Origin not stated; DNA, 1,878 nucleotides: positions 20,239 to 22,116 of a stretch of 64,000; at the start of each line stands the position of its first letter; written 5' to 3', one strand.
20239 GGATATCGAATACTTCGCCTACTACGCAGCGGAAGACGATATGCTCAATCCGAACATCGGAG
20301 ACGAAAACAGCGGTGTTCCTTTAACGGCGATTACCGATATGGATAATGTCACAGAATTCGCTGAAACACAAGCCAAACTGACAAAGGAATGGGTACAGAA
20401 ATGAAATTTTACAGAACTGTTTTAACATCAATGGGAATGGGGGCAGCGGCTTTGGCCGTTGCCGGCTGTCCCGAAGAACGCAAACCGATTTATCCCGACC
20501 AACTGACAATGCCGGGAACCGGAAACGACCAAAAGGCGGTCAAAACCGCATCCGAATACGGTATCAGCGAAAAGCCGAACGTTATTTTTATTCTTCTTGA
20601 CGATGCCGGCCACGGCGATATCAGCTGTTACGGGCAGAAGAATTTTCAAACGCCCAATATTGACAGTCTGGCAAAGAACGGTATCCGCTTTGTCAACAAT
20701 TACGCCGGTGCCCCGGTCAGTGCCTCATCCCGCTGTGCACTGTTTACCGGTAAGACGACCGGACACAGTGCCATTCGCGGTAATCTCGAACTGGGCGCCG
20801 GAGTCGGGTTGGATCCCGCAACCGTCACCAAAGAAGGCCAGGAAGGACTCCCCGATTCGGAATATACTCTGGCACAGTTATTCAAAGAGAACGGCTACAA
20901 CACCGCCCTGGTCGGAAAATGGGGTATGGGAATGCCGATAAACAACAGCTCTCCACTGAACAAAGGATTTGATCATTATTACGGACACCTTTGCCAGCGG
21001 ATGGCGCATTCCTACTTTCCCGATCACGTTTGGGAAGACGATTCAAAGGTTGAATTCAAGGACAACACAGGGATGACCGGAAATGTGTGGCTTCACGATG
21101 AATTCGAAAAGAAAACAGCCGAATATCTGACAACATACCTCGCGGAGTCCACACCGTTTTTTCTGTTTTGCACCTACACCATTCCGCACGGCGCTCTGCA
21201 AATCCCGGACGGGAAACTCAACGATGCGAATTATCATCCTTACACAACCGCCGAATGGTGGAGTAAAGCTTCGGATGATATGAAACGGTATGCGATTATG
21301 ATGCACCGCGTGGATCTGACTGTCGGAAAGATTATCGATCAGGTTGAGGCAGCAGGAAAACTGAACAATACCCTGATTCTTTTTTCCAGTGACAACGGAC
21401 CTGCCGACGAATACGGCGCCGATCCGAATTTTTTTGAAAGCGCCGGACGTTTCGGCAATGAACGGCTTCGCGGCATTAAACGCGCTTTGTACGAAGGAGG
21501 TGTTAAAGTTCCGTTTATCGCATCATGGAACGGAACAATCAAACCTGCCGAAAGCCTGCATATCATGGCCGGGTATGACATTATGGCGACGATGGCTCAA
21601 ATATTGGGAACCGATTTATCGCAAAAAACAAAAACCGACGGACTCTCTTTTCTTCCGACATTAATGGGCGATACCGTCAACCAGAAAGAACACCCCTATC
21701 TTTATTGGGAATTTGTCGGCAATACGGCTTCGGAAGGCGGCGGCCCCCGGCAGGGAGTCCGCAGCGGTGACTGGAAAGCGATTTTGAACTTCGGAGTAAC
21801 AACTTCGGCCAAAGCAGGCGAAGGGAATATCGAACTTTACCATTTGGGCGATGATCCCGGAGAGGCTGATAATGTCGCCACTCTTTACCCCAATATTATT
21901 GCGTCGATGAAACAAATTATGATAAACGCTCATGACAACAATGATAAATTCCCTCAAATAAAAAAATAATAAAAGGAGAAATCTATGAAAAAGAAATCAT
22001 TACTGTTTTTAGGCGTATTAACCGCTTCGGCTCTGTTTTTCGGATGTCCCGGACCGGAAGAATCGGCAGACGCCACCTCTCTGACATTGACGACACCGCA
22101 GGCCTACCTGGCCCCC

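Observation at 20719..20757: Sulfatase-family lipoprotein lacking the C/S-x-P-x-R formylglycine motif (S-A-S-S-R-C instead)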

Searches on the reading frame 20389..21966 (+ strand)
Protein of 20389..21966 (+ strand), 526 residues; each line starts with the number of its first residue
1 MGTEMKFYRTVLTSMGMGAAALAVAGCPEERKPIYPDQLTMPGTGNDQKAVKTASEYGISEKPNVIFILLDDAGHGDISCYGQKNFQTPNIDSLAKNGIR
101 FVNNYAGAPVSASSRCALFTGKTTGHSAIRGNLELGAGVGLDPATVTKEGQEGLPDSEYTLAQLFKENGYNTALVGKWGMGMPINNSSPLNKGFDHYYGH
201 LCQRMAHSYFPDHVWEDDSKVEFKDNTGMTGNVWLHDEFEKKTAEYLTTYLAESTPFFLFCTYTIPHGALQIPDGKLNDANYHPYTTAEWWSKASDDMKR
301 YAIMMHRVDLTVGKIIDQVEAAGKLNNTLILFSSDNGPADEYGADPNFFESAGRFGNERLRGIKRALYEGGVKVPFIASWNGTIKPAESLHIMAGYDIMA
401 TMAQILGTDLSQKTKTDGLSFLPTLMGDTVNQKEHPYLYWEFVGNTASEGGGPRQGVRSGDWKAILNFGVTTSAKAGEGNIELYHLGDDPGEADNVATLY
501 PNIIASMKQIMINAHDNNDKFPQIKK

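Call 3: search_protein_families(library=pfam, proteins=[window:20389-21966:+], max_evalue=0.01)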
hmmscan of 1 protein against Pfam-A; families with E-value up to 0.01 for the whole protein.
window:20389-21966:+ (526 aa): 4 families
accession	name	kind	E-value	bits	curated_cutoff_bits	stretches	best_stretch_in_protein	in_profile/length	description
PF00884.28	Sulfatase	-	1.3e-47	163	25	1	63-407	1-300/301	Sulfatase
PF16347.10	SGSH_C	-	7.8e-09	36.3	29.3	1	364-511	8-148/154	N-sulphoglucosamine sulphohydrolase, C-terminal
PF01663.27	Phosphodiest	-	6.2e-06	26.5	23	1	66-340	2-223/342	Type I phosphodiesterase / nucleotide pyrophosphatase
PF02995.22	DUF229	-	0.0019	17.4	25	0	289-337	297-342/496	Protein of unknown function (DUF229)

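Call 4: search_protein_families(library=ncbifam, proteins=[window:20389-21966:+], max_evalue=0.01)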
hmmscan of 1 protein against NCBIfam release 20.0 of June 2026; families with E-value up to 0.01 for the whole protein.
window:20389-21966:+ (526 aa): 5 families
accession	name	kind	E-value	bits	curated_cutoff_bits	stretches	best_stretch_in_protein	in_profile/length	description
NF010322.0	PRK13759.1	equivalog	2.5e-29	102.1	481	2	61-180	5-107/486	arylsulfatase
TIGR03417.1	chol_sulfatase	equivalog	2.5e-21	76.1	433.45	2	301-499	255-422/500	choline-sulfatase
NF045661.1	HdlasePehA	equivalog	2.5e-14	52.8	900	2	62-134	2-75/506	phosphoric/sulfuric ester hydrolase PehA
NF052527.1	Mn_arylsulf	exception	6.1e-12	45.2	850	1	62-180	1-103/479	manganese-dependent arylsulfatase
NF038282.1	LapC_YejM_PbgA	exception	0.00039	18.8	825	1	292-406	405-500/584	LPS biosynthesis-modulating metalloenzyme YejM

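Call 5: search_solved_structures(query=window:20389-21966:+, show_alignments=3)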
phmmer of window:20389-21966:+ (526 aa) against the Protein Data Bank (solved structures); distinct sequences matched with E-value up to 0.001: 81 (the best 60 are shown).
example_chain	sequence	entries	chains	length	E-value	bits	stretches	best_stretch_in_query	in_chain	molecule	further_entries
7ana_AAA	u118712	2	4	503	2.7e-86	293.4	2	62-224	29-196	N-acetylgalactosamine-6-sulfatase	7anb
7an1_AAA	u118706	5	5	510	1.3e-82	281.3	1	60-521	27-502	Arylsulfatase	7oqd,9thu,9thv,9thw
9fo1_A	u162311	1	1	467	4e-45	157.6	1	61-507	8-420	k-carrageenan sulfatase S1_16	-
6s20_C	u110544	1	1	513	4.4e-42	147.5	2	306-511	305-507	N-acetylgalactosamine-6-O-sulfatase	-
9s8a_A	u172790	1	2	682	1.4e-41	145.8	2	294-512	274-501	Sulfatase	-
7oze_AAA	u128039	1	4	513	4.7e-41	144.1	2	60-183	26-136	Putative secreted sulfatase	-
7ozc_AAA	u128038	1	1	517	8.2e-41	143.3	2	51-186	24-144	Arylsulfatase A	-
9s8x_A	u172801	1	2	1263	2.2e-40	141.9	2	299-511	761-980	Sulfatase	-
3ed4_A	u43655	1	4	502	2.8e-40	141.6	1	60-467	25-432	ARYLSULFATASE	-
6psm_A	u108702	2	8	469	2.1e-39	138.7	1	59-464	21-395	exo-4S-kappa carrageenan S1 sulfatase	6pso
6prm_A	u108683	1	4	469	9e-39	136.6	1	59-464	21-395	exo-4S-kappa carrageenan S1 sulfatase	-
6bia_A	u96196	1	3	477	1.4e-38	135.9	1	54-437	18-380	Sulfatase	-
6b0k_A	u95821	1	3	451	2.5e-38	135.1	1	61-437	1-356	Iota-carrageenan sulfatase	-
6b0j_A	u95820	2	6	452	2.6e-38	135.1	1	61-437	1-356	Iota-carrageenan sulfatase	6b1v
8eg3_A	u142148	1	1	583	6.7e-38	133.7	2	59-200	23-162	Steryl-sulfatase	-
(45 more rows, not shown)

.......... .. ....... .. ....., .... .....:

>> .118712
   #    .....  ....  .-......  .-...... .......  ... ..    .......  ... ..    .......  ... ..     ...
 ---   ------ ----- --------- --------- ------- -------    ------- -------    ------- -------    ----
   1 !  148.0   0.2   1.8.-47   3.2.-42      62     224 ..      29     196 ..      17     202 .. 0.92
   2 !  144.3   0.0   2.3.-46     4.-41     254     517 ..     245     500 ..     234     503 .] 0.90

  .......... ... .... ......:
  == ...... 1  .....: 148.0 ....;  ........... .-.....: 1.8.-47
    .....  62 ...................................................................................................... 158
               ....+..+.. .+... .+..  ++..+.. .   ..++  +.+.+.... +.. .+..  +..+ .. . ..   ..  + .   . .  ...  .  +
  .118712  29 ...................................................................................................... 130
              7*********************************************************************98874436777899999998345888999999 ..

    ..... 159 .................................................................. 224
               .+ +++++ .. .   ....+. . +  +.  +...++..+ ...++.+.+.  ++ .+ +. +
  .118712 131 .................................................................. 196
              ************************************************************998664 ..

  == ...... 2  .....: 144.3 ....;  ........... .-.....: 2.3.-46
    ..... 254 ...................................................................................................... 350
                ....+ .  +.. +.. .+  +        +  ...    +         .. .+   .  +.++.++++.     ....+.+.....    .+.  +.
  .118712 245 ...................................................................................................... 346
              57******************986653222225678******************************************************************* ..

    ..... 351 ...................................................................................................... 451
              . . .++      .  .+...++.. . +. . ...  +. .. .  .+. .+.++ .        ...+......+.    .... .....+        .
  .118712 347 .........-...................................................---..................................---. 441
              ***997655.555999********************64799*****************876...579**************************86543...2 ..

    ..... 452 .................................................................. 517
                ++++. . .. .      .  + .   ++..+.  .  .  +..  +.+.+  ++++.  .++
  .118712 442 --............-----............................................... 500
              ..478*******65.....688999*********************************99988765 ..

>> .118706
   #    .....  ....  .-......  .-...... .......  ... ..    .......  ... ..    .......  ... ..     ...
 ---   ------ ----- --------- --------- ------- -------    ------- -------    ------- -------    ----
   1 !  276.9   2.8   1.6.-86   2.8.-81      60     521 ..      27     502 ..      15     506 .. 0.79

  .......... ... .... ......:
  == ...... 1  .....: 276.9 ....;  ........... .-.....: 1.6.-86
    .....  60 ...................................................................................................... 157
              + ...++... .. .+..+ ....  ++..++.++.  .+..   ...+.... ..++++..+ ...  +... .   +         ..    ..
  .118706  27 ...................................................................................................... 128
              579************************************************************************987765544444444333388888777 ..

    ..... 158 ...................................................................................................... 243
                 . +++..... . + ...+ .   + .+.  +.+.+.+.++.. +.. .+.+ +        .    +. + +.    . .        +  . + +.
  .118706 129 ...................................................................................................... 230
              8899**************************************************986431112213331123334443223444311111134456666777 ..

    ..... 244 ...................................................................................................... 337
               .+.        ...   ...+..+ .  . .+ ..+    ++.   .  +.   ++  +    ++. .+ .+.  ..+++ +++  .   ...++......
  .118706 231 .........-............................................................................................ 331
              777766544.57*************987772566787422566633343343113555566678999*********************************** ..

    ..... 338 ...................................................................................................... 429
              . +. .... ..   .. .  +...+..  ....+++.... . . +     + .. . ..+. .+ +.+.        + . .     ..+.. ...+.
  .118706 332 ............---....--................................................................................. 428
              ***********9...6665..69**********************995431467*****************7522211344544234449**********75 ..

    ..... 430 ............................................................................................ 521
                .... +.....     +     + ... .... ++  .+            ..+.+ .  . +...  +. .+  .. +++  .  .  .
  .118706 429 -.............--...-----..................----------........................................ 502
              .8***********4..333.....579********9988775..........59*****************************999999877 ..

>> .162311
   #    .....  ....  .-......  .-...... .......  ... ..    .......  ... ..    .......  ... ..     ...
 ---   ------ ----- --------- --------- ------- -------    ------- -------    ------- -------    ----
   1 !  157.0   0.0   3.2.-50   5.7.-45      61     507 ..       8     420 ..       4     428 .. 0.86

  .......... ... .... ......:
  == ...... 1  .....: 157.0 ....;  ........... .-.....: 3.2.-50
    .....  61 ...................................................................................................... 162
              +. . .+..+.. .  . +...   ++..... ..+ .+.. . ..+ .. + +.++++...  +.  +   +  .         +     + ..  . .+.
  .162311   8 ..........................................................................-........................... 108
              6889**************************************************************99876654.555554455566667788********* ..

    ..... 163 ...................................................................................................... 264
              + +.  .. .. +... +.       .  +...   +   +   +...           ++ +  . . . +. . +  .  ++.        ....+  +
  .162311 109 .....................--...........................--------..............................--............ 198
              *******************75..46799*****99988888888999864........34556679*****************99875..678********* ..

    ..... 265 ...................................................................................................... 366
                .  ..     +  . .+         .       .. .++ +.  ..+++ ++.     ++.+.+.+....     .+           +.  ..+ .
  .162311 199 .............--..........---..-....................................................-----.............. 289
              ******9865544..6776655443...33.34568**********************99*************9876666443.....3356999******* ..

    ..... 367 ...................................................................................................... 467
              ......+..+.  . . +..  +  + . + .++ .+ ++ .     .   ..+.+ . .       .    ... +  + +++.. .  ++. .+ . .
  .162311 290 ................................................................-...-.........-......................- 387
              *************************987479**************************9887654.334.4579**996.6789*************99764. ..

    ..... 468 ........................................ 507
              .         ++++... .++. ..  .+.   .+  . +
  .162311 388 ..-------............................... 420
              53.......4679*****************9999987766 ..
